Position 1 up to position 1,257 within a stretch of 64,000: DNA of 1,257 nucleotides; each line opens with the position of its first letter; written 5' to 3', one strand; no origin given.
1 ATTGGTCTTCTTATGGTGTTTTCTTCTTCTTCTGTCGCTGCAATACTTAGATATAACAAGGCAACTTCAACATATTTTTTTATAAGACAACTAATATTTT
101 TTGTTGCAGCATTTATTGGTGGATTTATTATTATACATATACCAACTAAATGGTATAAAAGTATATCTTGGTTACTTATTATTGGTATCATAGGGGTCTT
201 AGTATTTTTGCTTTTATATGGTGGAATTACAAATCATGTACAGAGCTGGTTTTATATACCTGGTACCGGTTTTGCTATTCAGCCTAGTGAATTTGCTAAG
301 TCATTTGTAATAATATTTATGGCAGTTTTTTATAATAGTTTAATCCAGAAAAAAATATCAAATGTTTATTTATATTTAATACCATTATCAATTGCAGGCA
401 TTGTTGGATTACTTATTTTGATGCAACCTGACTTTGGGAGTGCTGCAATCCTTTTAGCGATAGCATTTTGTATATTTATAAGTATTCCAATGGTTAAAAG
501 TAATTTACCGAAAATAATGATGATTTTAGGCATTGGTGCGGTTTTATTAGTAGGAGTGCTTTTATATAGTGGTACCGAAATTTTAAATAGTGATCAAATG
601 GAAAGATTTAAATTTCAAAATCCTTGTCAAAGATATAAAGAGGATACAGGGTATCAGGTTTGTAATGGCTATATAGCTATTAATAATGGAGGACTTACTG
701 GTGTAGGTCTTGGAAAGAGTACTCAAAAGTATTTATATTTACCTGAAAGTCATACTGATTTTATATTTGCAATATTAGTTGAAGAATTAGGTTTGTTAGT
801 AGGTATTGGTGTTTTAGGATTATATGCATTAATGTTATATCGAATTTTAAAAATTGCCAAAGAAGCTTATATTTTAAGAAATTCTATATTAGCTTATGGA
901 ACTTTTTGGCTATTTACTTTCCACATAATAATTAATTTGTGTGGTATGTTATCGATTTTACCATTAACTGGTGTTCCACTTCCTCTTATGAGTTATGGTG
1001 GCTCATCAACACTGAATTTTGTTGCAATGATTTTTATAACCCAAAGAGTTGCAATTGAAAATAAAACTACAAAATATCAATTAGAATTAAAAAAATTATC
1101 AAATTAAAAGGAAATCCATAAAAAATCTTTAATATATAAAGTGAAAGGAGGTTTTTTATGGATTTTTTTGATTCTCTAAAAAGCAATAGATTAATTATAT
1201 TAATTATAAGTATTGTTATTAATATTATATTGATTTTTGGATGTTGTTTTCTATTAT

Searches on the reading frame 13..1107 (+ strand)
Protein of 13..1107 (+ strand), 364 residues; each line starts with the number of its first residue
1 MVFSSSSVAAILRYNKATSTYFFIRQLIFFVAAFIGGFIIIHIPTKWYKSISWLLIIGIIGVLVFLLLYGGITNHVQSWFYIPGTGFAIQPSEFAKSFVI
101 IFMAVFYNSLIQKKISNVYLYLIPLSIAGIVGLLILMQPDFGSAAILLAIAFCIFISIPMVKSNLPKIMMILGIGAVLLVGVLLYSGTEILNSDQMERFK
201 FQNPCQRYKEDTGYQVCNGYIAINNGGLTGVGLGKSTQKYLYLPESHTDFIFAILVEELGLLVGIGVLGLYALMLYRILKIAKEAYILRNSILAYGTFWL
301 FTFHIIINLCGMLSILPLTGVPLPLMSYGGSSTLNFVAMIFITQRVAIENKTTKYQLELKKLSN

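Call 49: find_encoding_contigs(protein=window:13-1107:+, flank=10000, max_places=4)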
Protein window:13-1107:+ (364 aa): no gene with exactly this product is on record in the collection.
